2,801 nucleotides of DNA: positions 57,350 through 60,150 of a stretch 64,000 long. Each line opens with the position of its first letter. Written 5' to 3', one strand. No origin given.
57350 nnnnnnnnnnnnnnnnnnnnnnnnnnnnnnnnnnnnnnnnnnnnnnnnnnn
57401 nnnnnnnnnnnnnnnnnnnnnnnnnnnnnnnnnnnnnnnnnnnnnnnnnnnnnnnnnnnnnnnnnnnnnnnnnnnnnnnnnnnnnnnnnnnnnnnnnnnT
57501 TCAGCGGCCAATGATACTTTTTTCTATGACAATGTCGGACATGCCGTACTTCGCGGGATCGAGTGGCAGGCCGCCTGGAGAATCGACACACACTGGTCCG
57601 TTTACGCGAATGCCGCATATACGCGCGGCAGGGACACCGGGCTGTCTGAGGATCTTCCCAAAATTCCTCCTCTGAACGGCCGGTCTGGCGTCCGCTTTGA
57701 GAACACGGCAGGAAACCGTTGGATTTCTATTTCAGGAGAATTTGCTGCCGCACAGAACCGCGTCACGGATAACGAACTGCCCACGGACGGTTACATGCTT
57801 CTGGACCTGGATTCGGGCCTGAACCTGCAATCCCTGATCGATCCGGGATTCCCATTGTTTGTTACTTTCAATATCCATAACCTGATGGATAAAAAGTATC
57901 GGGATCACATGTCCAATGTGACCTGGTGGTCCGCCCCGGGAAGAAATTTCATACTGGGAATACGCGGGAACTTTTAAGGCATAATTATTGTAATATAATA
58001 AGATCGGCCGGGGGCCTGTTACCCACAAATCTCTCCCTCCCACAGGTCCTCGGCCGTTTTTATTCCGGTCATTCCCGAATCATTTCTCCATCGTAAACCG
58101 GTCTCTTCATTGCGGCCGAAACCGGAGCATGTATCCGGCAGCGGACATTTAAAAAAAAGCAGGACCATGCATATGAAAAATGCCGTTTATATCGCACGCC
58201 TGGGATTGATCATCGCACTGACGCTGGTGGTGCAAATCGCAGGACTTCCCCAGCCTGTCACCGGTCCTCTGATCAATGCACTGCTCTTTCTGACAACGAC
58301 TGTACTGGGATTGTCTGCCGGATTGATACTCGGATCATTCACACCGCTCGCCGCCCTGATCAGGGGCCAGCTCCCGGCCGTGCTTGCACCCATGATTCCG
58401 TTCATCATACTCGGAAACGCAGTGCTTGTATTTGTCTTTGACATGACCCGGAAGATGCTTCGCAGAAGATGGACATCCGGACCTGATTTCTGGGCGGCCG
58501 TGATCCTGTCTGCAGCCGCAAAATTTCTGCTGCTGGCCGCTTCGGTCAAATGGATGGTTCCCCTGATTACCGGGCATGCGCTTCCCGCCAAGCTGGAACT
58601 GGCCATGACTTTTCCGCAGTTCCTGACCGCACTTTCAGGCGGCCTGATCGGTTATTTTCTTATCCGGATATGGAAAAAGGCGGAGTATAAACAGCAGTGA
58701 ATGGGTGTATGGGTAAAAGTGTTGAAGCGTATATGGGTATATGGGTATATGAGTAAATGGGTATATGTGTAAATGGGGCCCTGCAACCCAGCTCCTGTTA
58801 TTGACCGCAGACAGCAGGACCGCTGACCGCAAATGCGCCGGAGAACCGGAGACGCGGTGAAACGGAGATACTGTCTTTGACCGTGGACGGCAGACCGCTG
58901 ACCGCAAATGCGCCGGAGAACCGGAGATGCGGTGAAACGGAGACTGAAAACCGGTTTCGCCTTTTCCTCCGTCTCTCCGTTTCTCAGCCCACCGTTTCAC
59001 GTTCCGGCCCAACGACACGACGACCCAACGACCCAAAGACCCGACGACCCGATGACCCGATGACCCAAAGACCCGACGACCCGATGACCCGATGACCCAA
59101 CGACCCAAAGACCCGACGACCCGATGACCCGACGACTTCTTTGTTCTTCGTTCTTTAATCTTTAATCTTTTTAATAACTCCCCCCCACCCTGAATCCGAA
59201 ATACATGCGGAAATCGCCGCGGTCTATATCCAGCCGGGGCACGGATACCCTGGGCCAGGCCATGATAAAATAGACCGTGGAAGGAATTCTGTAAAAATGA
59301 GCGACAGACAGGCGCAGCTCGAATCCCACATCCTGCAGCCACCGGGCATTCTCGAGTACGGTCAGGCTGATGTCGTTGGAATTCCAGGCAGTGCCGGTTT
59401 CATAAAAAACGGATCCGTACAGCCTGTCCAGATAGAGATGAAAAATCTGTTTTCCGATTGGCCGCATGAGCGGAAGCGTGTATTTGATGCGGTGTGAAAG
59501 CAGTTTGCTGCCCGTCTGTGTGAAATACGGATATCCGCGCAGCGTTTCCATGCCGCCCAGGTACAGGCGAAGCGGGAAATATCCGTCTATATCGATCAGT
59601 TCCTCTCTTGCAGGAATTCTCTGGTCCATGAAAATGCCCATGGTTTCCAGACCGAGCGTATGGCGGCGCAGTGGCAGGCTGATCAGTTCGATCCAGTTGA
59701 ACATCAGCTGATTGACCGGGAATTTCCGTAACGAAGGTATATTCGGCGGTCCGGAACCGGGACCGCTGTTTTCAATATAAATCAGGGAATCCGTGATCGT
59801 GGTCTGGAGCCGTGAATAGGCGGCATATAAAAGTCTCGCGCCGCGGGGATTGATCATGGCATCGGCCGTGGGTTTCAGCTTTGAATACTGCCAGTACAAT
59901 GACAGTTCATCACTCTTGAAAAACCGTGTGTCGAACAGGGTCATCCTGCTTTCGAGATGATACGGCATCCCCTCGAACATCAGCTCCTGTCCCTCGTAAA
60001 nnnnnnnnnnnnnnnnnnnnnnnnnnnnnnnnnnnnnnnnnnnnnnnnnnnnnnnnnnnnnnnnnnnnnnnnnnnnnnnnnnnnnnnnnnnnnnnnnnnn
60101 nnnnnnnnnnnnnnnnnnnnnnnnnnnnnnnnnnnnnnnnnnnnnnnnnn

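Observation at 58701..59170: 470-nt convergent intergenic region built entirely of repeats, including a G3N5 microsatellite with G-quadruplex potential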

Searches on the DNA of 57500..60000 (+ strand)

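Call 8: search_rna_families(source=window, start=57500, end=60000, threshold=evalue, max_evalue=1)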
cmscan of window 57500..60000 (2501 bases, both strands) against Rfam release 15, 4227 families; matches with E-value up to 1: 0.
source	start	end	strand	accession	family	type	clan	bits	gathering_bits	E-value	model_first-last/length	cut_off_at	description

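Call 57: search_dna_similar(query=window:58781-59010:+, collection=plasmids, mode=distant, max_evalue=1, max_rows=10)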
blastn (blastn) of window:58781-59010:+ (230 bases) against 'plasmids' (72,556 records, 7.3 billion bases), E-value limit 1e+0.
Records with a match: 4; places in all: 4; records where one place covers at least 80% of the query: 0.
Best place of each record, by identity: 90-95% 2; 80-90% 2.
By first word of the organism name: Rhizobium 1; Streptomyces 1; Kovacikia 1; Ensifer 1.
By predicted mobility (MOB-suite, as given by PLSDB): non-mobilizable 4.
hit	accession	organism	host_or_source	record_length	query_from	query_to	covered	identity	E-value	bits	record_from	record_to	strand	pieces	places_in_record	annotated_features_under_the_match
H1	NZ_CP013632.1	Rhizobium sp. N324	Phaseolus vulgaris,Whole ...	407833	37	73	16%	83.8%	7e-1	41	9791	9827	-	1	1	DUF6665 family protein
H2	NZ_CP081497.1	Streptomyces sp. BHT-5-2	whole organism,plant soil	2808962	133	163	13%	90.3%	2e-1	44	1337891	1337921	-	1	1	none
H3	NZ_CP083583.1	Kovacikia minuta CCNUW1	cell culture,fresh water lake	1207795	134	165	14%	87.5%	7e-1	41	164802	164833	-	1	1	record has no annotation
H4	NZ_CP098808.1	Ensifer adhaerens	whole organism,soil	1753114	128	156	13%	93.1%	6e-2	45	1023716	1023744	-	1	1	none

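Call 58: search_dna_similar(query=window:58781-59010:+, collection=phages, mode=distant, max_evalue=1, max_rows=10)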
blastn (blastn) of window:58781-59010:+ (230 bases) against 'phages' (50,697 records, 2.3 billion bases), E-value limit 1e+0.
No match.

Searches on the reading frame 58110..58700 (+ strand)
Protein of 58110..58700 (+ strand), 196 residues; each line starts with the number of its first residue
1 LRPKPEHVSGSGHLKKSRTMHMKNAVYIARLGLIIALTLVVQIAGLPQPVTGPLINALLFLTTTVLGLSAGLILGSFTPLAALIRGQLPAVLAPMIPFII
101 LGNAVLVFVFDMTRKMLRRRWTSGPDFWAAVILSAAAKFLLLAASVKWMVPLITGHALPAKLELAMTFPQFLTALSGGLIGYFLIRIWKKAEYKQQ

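Call 7: search_protein_families(library=pfam, proteins=[window:58110-58700:+], max_evalue=0.01)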
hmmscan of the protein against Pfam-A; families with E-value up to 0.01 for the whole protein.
window:58110-58700:+ (196 aa): 1 family
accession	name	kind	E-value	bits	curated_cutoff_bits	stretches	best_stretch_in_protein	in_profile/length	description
PF12822.12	ECF_trnsprt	-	1.1e-06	29.2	30.7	1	27-184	2-164/169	ECF transporter, substrate-specific component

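Call 33: list_cluster_members(proteins=[P0001, window:58167-58697:+, window:58173-58697:+, window:55920-57974:+, window:55069-55725:+])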
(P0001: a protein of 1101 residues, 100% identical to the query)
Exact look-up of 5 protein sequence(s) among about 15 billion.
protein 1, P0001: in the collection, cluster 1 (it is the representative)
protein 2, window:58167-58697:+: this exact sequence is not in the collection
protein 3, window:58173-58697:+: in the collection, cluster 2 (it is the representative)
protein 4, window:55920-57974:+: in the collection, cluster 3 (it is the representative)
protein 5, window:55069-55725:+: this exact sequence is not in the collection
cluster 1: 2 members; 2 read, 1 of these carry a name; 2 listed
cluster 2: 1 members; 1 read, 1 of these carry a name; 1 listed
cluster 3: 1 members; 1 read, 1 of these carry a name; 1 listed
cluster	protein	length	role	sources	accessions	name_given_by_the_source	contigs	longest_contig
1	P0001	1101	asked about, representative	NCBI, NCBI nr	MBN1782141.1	PD40 domain-containing protein [bacterium]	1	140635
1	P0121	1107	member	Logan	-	-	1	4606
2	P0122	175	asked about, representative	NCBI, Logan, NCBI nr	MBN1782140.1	ECF transporter S component [bacterium]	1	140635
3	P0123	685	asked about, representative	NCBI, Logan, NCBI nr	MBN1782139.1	TonB-dependent receptor [bacterium]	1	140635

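Call 35: find_encoding_contigs(protein=window:58173-58700:+, flank=10000, max_places=6)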
Protein window:58173-58700:+ (175 aa): 1 contig read that carries it; 1 place shown.
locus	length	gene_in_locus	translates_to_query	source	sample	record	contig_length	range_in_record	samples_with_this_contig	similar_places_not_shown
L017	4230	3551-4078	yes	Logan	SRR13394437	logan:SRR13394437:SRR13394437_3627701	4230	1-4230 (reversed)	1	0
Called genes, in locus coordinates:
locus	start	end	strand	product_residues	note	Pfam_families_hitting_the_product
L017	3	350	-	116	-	?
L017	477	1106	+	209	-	PF06971:Put_DNA-bind_N, PF01408:GFO_IDH_MocA (weak), PF02629:CoA_binding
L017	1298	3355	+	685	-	PF07715:Plug, PF00593:TonB_dep_Rec_b-barrel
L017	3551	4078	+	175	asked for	PF12822:ECF_trnsprt (weak)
